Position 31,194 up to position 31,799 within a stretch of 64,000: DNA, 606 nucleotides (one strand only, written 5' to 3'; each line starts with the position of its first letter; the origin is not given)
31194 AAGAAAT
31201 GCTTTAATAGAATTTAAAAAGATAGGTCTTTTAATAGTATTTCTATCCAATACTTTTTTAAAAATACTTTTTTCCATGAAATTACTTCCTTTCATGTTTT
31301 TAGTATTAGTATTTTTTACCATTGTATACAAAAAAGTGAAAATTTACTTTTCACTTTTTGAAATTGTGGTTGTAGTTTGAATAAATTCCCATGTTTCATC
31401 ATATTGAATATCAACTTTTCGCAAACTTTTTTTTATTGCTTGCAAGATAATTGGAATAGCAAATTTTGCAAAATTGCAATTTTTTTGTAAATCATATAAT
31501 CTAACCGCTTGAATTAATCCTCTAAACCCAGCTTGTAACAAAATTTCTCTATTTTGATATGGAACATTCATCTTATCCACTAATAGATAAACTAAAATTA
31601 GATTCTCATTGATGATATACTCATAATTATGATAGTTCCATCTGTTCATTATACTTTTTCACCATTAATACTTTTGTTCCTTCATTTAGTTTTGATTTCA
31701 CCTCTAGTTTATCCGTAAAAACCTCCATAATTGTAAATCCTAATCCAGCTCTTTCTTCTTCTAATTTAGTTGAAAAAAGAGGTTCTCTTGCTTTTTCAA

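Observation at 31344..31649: sigF is reduced to a 101-aa sigma-region-2-only ORF inside an otherwise intact dacF-spoIIAA-spoIIAB-sigF-spoVA locus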

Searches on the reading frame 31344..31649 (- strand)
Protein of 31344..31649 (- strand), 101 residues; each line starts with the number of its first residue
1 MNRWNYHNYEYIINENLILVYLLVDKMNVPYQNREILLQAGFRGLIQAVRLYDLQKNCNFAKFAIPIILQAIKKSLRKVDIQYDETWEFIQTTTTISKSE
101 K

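Call 3: search_protein_families(library=pfam, proteins=[window:31344-31649:-], max_evalue=0.01)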
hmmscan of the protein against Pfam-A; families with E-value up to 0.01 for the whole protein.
window:31344-31649:- (101 aa): 1 family
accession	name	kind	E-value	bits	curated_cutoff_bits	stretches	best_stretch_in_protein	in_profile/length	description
PF04542.20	Sigma70_r2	-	5.4e-07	29.7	24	1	13-78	2-67/71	Sigma-70 region 2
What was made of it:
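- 31344..31649 (-): sigma-2-only ORF, 101 aa, orthologue of sigF by position. Pfam Sigma70_r2 only (call 3).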

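Call 4: search_protein_families(library=ncbifam, proteins=[window:31344-31649:-], max_evalue=0.01)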
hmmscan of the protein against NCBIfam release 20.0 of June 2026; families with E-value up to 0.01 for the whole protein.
window:31344-31649:- (101 aa): 27 families (the best 25 are shown)
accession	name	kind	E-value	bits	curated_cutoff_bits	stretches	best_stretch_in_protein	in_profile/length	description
TIGR02980.1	SigBFG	subfamily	4.5e-11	42.9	234.35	1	9-78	5-74/227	SigB/SigF/SigG family RNA polymerase sigma factor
NF006071.0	PRK08215.1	equivalog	7.2e-10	38.9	372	1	8-78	38-108/258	RNA polymerase sporulation sigma factor SigG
TIGR02885.1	spore_sigF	equivalog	9.4e-10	38.7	321.45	1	8-78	12-82/231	RNA polymerase sporulation sigma factor SigF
TIGR02850.1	spore_sigG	equivalog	1.3e-09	37.9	457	1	7-78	34-105/254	RNA polymerase sporulation sigma factor SigG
NF004052.0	PRK05572.1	subfamily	1.3e-08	34.7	311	1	9-78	34-103/252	SigF/SigG family RNA polymerase sporulation sigma factor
TIGR02941.1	Sigma_B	equivalog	8.6e-08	31.9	315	1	10-78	32-100/255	RNA polymerase sigma factor SigB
TIGR02937.1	sigma70-ECF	superfamily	1.7e-07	31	42.9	1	9-80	3-72/165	sigma-70 family RNA polymerase sigma factor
NF005644.0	PRK07408.1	subfamily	8.4e-07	28.9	261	1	34-78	55-99/258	RNA polymerase sigma factor SigF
NF004471.0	PRK05803.1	subfamily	9.3e-07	28.3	252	1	9-79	52-122/235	RNA polymerase sporulation sigma factor SigK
TIGR02479.1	FliA_WhiG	subfamily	4.4e-06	26.6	189.6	1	32-81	24-73/224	FliA/WhiG family RNA polymerase sigma factor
NF005514.0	PRK07122.1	subfamily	5.4e-05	22.5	372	1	11-78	44-111/264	RNA polymerase sigma factor SigF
TIGR02846.1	spore_sigmaK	equivalog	6.9e-05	22.5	298.65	1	10-79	51-120/227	RNA polymerase sporulation sigma factor SigK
NF005413.0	PRK06986.1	subfamily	8.3e-05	22.5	201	1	37-81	46-90/241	RNA polymerase sigma factor FliA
NF004572.0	PRK05911.1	equivalog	0.0001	21.7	378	1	13-81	29-100/257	RNA polymerase sigma factor sigma-28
NF006158.0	PRK08301.1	equivalog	0.00021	20.9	339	1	10-79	62-131/241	RNA polymerase sporulation sigma factor SigE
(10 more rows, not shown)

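Call 7: find_homologous_proteins(query=window:31344-31649:-, max_evalue=0.001)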
Query window:31344-31649:- (101 aa): 1 proteins with E <= 0.001 among 1 candidates.
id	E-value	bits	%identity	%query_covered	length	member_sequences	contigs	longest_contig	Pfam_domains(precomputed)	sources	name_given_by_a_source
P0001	1.3e-59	216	99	100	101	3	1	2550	PF04542.21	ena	-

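Call 9: find_encoding_contigs(protein=P0001, flank=10000, max_places=10)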
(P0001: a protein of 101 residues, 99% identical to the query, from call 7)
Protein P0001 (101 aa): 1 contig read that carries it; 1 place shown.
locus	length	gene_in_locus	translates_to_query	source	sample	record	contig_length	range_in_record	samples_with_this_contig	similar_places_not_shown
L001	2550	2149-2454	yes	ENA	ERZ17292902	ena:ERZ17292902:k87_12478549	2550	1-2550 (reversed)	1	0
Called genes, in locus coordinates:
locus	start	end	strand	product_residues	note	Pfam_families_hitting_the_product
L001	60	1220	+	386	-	PF00768:Peptidase_S11, PF13354:Beta-lactamase2, PF07943:PBP5_C (faint)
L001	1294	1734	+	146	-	PF01740:STAS, PF13466:STAS_2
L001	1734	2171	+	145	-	PF13581:HATPase_c_2, PF02518:HATPase_c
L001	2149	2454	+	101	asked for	PF04542:Sigma70_r2 (weak)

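Call 10: find_encoding_contigs(protein=window:31344-31649:-, flank=10000, max_places=10)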
Protein window:31344-31649:- (101 aa): 22 contigs read that carry it; 10 places shown.
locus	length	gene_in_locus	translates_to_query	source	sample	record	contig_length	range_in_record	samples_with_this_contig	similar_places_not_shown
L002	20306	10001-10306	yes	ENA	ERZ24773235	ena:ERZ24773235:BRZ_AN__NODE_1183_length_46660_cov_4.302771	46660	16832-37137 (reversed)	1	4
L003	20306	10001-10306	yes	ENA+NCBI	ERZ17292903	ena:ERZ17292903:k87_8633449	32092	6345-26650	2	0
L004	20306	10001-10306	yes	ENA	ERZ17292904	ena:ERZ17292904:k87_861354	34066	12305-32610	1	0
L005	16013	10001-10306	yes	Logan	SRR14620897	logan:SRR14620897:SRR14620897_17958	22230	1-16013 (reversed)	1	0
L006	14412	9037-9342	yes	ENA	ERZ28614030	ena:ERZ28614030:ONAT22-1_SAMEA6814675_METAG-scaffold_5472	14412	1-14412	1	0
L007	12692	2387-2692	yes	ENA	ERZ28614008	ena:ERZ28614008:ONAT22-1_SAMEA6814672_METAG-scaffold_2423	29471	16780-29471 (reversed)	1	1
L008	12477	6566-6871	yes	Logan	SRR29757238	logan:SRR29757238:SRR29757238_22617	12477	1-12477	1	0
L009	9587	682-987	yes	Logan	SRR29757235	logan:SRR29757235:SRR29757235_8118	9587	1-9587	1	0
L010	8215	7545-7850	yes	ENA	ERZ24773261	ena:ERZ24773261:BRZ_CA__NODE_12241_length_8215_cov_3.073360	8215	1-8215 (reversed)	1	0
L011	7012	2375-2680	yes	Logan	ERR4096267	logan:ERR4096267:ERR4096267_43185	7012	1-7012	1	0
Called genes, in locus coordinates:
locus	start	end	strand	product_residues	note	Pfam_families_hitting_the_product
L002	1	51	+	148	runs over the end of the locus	-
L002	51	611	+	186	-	-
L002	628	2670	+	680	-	PF00128:Alpha-amylase (faint), PF02922:CBM_48 (weak)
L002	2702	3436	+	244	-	PF02308:MgtC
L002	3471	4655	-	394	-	PF01545:Cation_efflux, PF16916:ZT_dimer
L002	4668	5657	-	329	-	PF03590:AsnA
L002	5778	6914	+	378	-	PF00248:Aldo_ket_red, PF13746:Fer4_18 (faint), PF13183:Fer4_8 (weak), PF13187:Fer4_9, PF13534:Fer4_17 (weak)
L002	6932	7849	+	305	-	PF00781:DAGK_cat, PF19279:YegS_C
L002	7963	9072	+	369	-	PF00768:Peptidase_S11, PF13354:Beta-lactamase2, PF07943:PBP5_C (faint)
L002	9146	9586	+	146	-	PF01740:STAS, PF13466:STAS_2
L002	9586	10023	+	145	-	PF13581:HATPase_c_2, PF02518:HATPase_c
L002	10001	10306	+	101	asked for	PF04542:Sigma70_r2 (weak)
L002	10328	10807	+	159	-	PF03862:SpoVAC_SpoVAEB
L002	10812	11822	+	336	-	PF07451:SpoVAD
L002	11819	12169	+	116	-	PF03862:SpoVAC_SpoVAEB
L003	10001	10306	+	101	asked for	PF04542:Sigma70_r2 (weak)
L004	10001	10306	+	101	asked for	PF04542:Sigma70_r2 (weak)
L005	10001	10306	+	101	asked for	PF04542:Sigma70_r2 (weak)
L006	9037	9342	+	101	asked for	PF04542:Sigma70_r2 (weak)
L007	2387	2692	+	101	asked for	PF04542:Sigma70_r2 (weak)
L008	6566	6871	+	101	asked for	PF04542:Sigma70_r2 (weak)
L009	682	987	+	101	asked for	PF04542:Sigma70_r2 (weak)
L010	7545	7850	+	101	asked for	PF04542:Sigma70_r2 (weak)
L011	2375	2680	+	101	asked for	PF04542:Sigma70_r2 (weak)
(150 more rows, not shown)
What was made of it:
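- The identical ORF lies on at least 22 contigs from different assemblers (call 10). The identical ORF and context appear in MEGAHIT, SPAdes and Logan assemblies of many samples (calls 9, 10).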

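Call 11: list_cluster_members(proteins=[window:31344-31649:-, window:31627-32064:-, window:29828-30841:-])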
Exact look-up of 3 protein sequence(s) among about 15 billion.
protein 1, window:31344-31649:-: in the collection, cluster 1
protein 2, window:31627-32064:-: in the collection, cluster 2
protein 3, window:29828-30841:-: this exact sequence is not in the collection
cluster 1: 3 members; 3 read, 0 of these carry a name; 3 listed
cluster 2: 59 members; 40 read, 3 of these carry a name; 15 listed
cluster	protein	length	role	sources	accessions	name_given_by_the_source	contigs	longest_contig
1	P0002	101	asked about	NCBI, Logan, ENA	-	-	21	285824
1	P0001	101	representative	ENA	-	-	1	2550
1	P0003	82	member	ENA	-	-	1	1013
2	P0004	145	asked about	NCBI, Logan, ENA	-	-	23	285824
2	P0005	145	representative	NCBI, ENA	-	-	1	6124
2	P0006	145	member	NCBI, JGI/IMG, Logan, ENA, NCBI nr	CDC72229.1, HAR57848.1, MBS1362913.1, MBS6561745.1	MAG TPA: anti-sigma F factor [Acholeplasmatales bacterium] | anti-sigma F factor | anti-sigma F factor [Bacilli bacterium]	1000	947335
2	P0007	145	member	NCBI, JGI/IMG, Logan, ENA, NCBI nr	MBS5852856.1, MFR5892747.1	MAG: anti-sigma F factor [Bacilli bacterium] | anti-sigma F factor | anti-sigma F factor [Staphylococcus sp.]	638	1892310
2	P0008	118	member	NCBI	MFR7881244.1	MAG: anti-sigma F factor [Christensenellales bacterium]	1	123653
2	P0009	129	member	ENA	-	-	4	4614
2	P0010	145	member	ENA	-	-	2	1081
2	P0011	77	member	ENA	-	-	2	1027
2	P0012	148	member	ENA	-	-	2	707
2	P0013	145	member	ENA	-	-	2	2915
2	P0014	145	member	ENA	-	-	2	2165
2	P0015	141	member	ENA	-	-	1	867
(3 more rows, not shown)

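Call 12: find_encoding_contigs(protein=P0006, flank=6000, max_places=4)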
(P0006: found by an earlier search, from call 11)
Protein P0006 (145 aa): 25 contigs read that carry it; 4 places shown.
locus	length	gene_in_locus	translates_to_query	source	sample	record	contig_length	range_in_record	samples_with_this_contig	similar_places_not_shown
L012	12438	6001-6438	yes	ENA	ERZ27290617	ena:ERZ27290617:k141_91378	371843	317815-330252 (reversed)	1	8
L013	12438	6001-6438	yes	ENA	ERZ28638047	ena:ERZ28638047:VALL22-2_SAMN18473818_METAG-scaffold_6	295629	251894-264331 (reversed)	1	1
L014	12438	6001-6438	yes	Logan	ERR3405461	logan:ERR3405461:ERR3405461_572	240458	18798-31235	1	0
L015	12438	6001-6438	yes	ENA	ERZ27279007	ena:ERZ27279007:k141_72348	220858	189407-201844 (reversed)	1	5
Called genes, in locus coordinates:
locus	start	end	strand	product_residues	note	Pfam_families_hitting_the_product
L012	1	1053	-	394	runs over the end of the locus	PF01545:Cation_efflux, PF16916:ZT_dimer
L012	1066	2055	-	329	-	PF03590:AsnA, PF00152:tRNA-synt_2 (weak)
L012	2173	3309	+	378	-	PF00248:Aldo_ket_red, PF13746:Fer4_18 (faint), PF13183:Fer4_8 (weak), PF13187:Fer4_9, PF13534:Fer4_17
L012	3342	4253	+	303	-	PF00781:DAGK_cat, PF19279:YegS_C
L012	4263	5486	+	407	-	PF00768:Peptidase_S11, PF13354:Beta-lactamase2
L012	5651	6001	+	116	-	PF01740:STAS, PF13466:STAS_2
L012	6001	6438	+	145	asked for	PF13581:HATPase_c_2, PF02518:HATPase_c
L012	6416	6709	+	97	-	PF04542:Sigma70_r2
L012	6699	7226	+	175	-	PF03862:SpoVAC_SpoVAEB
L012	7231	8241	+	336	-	PF07451:SpoVAD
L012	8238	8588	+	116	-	PF03862:SpoVAC_SpoVAEB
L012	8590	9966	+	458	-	PF03323:GerA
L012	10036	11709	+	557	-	PF00753:Lactamase_B, PF23023:Anti-Pycsar_Apyc1 (weak), PF12706:Lactamase_B_2, PF22505:RNase_J_b_CASP, PF07521:RMMBL (weak), PF17770:RNase_J_C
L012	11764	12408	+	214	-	-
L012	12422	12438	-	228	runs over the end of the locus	-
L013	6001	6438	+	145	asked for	PF13581:HATPase_c_2, PF02518:HATPase_c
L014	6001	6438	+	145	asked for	PF13581:HATPase_c_2, PF02518:HATPase_c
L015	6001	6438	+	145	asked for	PF13581:HATPase_c_2, PF02518:HATPase_c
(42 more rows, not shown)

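Call 13: search_protein_representatives(protein=window:31344-31649:-)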
Query: 101 residues. Proteins with E-value up to 0.001 (for the whole library): 108; up to 1e-10: 7; up to 1e-30: 0. The best 108 are listed.
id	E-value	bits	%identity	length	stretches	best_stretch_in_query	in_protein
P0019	1.3e-30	121.4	63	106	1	1-90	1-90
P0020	9.2e-15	70.6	45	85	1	1-83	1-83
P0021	1.7e-14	69.7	46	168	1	1-82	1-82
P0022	2.7e-13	65.9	47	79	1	1-74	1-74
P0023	4.2e-13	65.3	40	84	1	1-81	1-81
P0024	3.6e-12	62.3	39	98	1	1-82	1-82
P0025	5.0e-11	58.6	45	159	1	1-83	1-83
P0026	3.7e-10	55.9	36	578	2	11-78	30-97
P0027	5.3e-10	55.3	41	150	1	1-79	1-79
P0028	9.1e-10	54.6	37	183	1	5-82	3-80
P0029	1.2e-09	54.2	37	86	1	3-78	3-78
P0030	1.8e-09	53.7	39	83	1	1-77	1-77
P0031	2.5e-09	53.2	42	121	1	1-79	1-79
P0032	6.4e-09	51.9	47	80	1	10-83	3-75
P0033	2.1e-08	50.3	35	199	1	5-85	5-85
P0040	1.4e-07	47.6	35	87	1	1-74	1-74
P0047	2.7e-06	43.5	36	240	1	5-77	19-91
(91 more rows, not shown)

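Call 16: find_encoding_contigs(protein=P0019, flank=5000, max_places=2)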
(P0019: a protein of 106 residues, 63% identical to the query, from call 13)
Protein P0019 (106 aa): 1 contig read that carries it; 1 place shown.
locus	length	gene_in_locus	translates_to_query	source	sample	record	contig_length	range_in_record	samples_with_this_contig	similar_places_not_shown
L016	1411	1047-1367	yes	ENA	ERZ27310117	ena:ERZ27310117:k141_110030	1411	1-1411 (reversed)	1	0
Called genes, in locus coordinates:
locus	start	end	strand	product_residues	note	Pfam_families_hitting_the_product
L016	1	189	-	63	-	?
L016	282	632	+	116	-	PF01740:STAS, PF13466:STAS_2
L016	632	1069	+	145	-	PF13581:HATPase_c_2, PF02518:HATPase_c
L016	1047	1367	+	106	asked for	PF04542:Sigma70_r2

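Call 17: find_encoding_contigs(protein=P0021, flank=5000, max_places=2)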
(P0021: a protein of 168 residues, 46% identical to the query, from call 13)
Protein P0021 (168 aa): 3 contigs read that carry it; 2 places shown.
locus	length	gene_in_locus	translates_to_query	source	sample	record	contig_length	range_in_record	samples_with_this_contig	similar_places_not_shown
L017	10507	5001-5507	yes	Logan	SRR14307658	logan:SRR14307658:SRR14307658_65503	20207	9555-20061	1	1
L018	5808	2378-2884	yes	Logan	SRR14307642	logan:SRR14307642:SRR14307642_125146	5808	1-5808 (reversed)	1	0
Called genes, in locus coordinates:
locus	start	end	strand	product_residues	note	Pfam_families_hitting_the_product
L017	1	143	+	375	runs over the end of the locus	PF00248:Aldo_ket_red, PF13187:Fer4_9, PF13534:Fer4_17 (weak)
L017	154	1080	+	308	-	PF00781:DAGK_cat, PF19279:YegS_C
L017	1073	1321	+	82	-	-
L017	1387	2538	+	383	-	PF00768:Peptidase_S11, PF13354:Beta-lactamase2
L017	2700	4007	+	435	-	PF04326:SLFN_AlbA_2, PF13749:HATPase_c_4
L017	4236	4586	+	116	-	PF01740:STAS, PF13466:STAS_2 (weak)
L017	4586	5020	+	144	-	PF13581:HATPase_c_2, PF02518:HATPase_c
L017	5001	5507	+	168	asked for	PF04542:Sigma70_r2, PF08281:Sigma70_r4_2, PF04545:Sigma70_r4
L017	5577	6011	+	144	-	PF03862:SpoVAC_SpoVAEB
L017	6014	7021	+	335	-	PF07451:SpoVAD, PF08545:ACP_syn_III (faint)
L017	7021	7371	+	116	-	PF03862:SpoVAC_SpoVAEB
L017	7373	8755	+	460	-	PF03323:GerA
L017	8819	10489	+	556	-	PF00753:Lactamase_B (weak), PF12706:Lactamase_B_2, PF22505:RNase_J_b_CASP, PF07521:RMMBL (weak), PF17770:RNase_J_C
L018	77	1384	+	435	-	PF04326:SLFN_AlbA_2, PF13749:HATPase_c_4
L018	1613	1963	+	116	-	PF01740:STAS, PF13466:STAS_2 (weak)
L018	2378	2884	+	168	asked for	PF04542:Sigma70_r2, PF08281:Sigma70_r4_2, PF04545:Sigma70_r4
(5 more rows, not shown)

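Call 18: find_encoding_contigs(protein=P0033, flank=5000, max_places=2)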
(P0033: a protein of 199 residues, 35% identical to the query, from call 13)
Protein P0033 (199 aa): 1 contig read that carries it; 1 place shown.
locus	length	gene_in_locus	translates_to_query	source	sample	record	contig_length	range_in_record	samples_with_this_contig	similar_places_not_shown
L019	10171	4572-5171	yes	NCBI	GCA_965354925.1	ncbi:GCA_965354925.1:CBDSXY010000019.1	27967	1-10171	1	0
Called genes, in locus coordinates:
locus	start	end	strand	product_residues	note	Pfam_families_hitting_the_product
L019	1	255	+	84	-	?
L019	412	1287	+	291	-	PF01381:HTH_3, PF12844:HTH_19, PF13560:HTH_31 (weak)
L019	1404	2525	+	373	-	PF00768:Peptidase_S11, PF13354:Beta-lactamase2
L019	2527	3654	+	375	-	PF01636:APH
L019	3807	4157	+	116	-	PF01740:STAS, PF13466:STAS_2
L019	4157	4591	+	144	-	PF13581:HATPase_c_2, PF02518:HATPase_c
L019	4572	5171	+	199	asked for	PF04542:Sigma70_r2, PF01381:HTH_3 (faint), PF08281:Sigma70_r4_2 (faint), PF04545:Sigma70_r4 (weak)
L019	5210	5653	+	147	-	PF03862:SpoVAC_SpoVAEB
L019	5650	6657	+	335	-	PF07451:SpoVAD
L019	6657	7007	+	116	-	PF03862:SpoVAC_SpoVAEB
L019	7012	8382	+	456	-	PF03323:GerA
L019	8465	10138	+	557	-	PF00753:Lactamase_B, PF23023:Anti-Pycsar_Apyc1 (weak), PF12706:Lactamase_B_2, PF22505:RNase_J_b_CASP, PF07521:RMMBL (weak), PF17770:RNase_J_C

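Call 53: predict_structure(alignment_id=A3)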
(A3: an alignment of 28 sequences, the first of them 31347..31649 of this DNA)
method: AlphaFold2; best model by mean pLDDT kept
length: 101 residues; sequences in the alignment: 28
mean_pLDDT: 82.2   pTM: 0.67
mean pLDDT of the five models: 82.2, 80.9, 79.9, 79.3, 76.4
residues with pLDDT >= 90: 50; 70-90: 24; 50-70: 24; < 50: 3
segments of 3 or more residues with pLDDT < 50: none
pLDDT, mean of each block of 10 residues (from residue 1): 65 92 91 92 95 87 95 88 60 60 45
secondary structure, 60 per line:
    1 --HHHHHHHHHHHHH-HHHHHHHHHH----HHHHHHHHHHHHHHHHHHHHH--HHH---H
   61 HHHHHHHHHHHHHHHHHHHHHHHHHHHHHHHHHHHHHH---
elements in order: H3-15 H17-26 H31-51 H60-98
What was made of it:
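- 31347..31409 (-): residues 81-101: acidic then hydrophobic tail, low-confidence helix. pLDDT 45-60 (call 53).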
